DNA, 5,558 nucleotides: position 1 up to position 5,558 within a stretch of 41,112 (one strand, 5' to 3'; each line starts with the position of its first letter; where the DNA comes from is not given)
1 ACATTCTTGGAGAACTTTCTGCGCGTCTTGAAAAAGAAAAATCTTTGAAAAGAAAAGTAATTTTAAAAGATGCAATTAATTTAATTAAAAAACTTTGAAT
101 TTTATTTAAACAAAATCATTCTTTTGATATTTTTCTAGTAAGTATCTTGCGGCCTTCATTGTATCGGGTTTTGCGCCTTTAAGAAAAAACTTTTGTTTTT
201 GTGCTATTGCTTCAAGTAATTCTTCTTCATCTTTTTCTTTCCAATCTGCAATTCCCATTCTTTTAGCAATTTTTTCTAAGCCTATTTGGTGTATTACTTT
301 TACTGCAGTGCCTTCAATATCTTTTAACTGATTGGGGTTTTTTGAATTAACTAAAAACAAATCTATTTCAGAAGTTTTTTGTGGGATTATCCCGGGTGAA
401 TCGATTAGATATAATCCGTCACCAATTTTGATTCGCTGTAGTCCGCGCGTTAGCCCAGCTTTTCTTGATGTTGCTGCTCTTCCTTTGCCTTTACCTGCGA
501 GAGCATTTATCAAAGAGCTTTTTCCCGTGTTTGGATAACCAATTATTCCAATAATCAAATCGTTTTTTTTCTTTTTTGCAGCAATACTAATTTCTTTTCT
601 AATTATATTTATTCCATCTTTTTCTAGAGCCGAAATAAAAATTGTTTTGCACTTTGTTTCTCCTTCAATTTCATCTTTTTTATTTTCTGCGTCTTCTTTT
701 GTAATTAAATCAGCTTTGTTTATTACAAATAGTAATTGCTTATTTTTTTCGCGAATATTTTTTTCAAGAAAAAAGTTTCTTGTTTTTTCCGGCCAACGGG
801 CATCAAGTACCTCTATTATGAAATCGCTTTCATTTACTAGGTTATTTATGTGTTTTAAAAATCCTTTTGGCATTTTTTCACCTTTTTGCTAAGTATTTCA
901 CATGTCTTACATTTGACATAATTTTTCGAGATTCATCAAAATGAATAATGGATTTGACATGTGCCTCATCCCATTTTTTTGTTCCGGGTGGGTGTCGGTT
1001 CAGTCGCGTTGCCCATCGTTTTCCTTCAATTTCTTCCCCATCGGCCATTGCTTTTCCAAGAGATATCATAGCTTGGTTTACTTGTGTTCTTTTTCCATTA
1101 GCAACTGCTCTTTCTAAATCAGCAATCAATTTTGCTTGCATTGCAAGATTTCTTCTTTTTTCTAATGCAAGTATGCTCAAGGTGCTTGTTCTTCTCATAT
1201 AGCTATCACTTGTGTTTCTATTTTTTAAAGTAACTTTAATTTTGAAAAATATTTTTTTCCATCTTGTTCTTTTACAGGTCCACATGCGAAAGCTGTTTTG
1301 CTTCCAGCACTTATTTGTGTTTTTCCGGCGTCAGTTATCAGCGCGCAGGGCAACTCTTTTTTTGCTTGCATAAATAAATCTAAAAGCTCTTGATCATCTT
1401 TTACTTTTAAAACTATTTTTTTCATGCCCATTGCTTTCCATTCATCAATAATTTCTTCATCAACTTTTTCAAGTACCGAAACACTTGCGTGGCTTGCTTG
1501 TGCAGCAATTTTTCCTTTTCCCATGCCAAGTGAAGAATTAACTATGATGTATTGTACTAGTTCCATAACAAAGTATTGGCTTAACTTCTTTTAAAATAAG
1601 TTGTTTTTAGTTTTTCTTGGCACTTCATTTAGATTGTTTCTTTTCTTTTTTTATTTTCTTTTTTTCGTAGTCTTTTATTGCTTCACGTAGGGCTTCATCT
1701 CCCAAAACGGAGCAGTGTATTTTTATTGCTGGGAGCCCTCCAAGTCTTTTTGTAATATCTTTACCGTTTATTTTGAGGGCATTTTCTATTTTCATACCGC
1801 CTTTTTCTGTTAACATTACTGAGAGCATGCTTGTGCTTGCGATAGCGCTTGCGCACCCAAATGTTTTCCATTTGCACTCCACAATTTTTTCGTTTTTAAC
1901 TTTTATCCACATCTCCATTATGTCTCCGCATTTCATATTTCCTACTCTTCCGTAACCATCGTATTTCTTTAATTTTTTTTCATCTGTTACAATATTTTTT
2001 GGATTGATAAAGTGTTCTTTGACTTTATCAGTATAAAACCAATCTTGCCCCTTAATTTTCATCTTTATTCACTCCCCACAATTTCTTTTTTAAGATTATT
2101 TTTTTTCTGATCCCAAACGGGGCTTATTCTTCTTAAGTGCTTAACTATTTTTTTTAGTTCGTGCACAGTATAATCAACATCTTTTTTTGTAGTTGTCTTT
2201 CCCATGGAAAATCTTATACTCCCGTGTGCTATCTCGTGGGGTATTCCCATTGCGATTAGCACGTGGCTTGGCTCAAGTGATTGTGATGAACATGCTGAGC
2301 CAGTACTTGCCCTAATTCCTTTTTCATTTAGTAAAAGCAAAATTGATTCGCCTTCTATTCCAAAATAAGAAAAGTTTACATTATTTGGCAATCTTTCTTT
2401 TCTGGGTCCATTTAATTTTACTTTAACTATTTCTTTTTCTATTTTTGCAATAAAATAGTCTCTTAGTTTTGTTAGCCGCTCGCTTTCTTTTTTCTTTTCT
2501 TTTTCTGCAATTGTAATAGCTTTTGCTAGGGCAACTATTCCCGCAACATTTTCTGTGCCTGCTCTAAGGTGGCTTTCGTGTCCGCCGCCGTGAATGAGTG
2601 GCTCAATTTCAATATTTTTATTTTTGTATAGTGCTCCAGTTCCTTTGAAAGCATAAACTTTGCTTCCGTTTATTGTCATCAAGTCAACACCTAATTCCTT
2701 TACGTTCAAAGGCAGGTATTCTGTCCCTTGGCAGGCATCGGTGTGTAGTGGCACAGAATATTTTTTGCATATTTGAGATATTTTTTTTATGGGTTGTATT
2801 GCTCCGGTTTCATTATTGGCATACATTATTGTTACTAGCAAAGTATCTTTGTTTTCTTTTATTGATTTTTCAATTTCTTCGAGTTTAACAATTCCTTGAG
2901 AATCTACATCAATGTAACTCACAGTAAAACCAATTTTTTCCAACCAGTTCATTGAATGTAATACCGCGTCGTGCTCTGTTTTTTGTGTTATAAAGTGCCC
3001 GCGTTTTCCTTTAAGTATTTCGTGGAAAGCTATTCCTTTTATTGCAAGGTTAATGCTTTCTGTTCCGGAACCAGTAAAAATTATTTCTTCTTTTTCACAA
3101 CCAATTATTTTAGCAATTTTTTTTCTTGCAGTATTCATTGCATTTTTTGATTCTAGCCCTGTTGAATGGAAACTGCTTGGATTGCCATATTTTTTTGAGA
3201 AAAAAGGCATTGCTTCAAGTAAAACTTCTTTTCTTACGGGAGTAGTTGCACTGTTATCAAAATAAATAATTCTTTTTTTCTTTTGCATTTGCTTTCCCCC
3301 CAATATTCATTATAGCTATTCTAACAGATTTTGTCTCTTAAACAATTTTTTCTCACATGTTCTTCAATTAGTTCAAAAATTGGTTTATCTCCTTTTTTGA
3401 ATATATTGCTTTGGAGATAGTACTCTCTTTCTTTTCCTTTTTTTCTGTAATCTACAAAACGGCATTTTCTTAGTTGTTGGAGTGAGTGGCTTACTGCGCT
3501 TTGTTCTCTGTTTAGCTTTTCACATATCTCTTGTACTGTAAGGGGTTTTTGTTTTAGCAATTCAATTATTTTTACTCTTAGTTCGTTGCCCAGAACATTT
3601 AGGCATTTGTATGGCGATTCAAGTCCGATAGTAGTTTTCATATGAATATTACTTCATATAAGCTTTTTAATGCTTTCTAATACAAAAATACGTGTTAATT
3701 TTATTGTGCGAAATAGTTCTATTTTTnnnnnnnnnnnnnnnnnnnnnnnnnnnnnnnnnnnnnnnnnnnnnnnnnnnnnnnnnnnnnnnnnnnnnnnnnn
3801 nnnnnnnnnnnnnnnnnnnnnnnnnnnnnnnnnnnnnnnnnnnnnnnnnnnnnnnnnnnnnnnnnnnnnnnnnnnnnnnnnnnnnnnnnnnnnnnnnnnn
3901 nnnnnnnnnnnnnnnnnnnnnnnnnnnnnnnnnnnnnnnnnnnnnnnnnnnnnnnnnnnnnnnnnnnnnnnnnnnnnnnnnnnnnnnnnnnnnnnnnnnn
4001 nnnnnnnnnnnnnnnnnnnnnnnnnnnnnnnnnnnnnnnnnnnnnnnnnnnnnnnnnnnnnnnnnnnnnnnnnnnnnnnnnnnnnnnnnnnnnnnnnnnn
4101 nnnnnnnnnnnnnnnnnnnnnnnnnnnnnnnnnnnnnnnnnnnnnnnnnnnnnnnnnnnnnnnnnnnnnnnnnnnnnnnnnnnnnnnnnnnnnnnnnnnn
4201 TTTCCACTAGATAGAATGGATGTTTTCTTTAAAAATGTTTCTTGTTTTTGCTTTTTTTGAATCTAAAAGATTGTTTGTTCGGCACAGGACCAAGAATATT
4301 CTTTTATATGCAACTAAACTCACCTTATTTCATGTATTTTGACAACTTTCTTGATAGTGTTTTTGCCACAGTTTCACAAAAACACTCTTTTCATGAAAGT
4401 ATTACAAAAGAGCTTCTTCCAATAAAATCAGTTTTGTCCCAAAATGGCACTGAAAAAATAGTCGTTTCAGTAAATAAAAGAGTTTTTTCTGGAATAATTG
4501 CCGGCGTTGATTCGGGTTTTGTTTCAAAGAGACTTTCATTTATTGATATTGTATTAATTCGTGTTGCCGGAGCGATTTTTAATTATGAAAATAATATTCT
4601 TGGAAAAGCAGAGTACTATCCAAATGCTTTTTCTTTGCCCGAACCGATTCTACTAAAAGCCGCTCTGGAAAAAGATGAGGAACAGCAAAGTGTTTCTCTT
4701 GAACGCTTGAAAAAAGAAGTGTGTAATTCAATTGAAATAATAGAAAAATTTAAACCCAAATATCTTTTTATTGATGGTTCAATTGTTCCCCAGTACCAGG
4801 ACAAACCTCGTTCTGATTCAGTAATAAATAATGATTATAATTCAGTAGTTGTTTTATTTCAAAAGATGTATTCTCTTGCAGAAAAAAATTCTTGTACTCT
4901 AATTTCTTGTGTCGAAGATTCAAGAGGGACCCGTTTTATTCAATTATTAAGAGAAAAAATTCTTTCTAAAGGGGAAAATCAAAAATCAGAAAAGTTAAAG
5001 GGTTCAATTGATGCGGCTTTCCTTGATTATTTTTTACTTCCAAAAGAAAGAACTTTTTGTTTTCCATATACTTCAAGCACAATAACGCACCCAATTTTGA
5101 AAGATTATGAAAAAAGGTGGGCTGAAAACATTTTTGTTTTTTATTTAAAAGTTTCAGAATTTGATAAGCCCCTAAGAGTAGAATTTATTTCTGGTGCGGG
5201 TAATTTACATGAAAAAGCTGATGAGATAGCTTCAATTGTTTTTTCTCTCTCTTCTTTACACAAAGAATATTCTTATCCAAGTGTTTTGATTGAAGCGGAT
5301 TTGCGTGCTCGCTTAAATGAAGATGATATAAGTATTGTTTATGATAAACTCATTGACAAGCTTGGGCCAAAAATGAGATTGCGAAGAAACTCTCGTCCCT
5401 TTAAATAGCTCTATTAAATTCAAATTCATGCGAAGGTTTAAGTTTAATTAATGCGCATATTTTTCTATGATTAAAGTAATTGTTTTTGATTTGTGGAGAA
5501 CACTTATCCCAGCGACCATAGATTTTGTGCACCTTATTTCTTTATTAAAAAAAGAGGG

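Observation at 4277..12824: Shared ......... box at fixed distance upstream of the TATA elements of nurA, herA, rad50 and the polB-like gene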

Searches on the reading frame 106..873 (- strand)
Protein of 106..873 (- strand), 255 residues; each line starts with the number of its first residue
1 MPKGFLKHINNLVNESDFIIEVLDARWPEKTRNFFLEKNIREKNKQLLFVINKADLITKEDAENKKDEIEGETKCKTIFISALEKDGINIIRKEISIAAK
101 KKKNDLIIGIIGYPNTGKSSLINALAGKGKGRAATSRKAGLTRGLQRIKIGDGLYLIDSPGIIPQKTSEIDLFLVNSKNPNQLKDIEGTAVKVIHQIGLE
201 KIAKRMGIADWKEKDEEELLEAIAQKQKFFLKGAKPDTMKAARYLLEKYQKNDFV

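Call 13: search_protein_families(library=pfam, proteins=[window:106-873:-])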
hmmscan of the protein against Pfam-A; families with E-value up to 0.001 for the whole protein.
window:106-873:- (255 aa): 5 families
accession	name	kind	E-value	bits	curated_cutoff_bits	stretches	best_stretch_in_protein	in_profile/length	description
PF01926.29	MMR_HSR1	-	1.2e-17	64.5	21.9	1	108-169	2-63/113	50S ribosome-binding GTPase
PF02421.24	FeoB_N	-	2.2e-12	47.2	27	1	14-95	77-156/156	Ferrous iron transport protein B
PF03193.22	RsgA_GTPase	-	2.6e-10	40.8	30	1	41-162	50-168/174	RsgA GTPase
PF00009.33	GTP_EFTU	-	4.4e-06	26.8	26.5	0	5-90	82-177/188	Elongation factor Tu GTP binding domain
PF00350.29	Dynamin_N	-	2.4e-05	24.9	27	0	108-128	1-21/168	Dynamin family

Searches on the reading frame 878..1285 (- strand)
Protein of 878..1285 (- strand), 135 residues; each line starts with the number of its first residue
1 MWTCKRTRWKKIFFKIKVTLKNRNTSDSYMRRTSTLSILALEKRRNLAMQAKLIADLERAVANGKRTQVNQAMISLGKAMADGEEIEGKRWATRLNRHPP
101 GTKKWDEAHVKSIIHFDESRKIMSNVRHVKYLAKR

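Call 13: search_protein_families(library=pfam, proteins=[window:878-1285:-])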
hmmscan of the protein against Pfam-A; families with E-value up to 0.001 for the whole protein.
window:878-1285:- (135 aa): 0 families

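Call 18: search_protein_families(library=ncbifam, proteins=[window:878-1285:-], max_evalue=0.1)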
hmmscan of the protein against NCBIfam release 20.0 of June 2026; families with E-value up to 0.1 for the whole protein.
window:878-1285:- (135 aa): 1 family
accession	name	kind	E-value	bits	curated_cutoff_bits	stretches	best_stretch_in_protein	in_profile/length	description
NF009343.0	PRK12703.1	equivalog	0.025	13.4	434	1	15-109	76-174/339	tRNA (cytidine(56)-2'-O)-methyltransferase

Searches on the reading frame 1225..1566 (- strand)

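Call 13: search_protein_families(library=pfam, proteins=[window:1225-1566:-])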
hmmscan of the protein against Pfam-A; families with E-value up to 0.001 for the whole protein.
window:1225-1566:- (113 aa): 1 family
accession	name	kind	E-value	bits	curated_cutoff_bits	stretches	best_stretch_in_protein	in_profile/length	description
PF01981.21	PTH2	-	1.5e-33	115.9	23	1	4-113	2-115/115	Peptidyl-tRNA hydrolase PTH2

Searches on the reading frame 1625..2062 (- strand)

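Call 13: search_protein_families(library=pfam, proteins=[window:1625-2062:-])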
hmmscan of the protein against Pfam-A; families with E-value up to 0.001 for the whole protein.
window:1625-2062:- (145 aa): 1 family
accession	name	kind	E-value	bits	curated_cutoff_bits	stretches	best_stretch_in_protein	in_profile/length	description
PF01592.21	NifU_N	-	1.5e-37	129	22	1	10-137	2-125/127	NifU-like N terminal domain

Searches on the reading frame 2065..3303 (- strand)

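Call 13: search_protein_families(library=pfam, proteins=[window:2065-3303:-])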
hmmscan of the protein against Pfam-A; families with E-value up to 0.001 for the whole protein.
window:2065-3303:- (412 aa): 5 families
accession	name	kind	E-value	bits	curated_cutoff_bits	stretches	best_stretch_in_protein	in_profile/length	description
PF00266.25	Aminotran_5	-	2.8e-75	254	21.5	1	13-378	1-370/371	Aminotransferase class-V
PF01212.27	Beta_elim_lyase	-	3.7e-11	43.3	27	1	56-215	34-199/288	Beta-eliminating lyase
PF01041.23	DegT_DnrJ_EryC1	-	8.3e-07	29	19.8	1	62-193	32-149/360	DegT/DnrJ/EryC1/StrS aminotransferase family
PF00155.27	Aminotran_1_2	-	2.5e-05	24.1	19.7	1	58-380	46-358/361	Aminotransferase class I and II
PF00282.25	Pyridoxal_deC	-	4.7e-05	22.7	27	1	125-193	166-238/375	Pyridoxal-dependent decarboxylase conserved domain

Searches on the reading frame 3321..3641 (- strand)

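Call 13: search_protein_families(library=pfam, proteins=[window:3321-3641:-])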
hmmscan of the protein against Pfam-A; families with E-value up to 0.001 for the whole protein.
window:3321-3641:- (106 aa): 10 families
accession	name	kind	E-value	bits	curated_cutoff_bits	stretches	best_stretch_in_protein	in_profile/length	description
PF01022.26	HTH_5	-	8.5e-14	51.6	22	1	20-65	2-47/47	Bacterial regulatory protein, arsR family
PF01978.25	TrmB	-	2.5e-07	30.9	25.6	1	27-74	16-62/68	Sugar-specific transcriptional regulator TrmB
PF25212.1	HVO_A0114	-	1.8e-06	28.1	27.6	1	4-74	7-77/84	HVO_A0114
PF12840.13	HTH_20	-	1.3e-05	25.5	27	1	17-62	1-47/51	Helix-turn-helix domain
PF21476.4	PF0610-like_N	-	1.4e-05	25.7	33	1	22-58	3-39/50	PF0610-like, N-terminal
PF12802.13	MarR_2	-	3e-05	24.5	27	1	28-66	14-53/61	MarR family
PF13463.12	HTH_27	-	7.9e-05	23.3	22.2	1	25-74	8-60/68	Winged helix DNA-binding domain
PF24033.1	DUF7342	-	0.00049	20.5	31.6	1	22-99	6-81/150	Family of unknown function (DUF7342)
PF02002.24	TFIIE_alpha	-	0.00053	20.3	22.9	1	23-98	16-91/105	TFIIE alpha subunit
PF01325.25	Fe_dep_repress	-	0.00074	20.1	26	0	30-68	19-57/60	Iron dependent repressor, N-terminal DNA binding domain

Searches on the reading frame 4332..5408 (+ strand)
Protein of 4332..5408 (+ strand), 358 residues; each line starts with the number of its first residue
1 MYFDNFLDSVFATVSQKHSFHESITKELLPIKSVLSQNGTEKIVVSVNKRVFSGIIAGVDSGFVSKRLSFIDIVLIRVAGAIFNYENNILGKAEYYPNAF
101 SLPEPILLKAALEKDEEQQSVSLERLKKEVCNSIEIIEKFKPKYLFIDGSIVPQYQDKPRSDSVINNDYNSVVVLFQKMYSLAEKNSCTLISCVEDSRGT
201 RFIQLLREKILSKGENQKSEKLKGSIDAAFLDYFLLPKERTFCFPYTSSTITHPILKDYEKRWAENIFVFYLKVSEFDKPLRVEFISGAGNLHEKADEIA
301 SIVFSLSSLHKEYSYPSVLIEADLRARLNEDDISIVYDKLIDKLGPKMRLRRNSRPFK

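Call 9: search_protein_families(library=pfam, proteins=[window:4332-5408:+])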
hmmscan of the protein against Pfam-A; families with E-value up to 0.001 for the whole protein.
window:4332-5408:+ (358 aa): 1 family
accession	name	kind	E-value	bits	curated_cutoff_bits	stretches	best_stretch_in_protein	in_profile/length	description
PF09376.16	NurA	-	1.2e-11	45.1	21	1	55-327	2-253/254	NurA domain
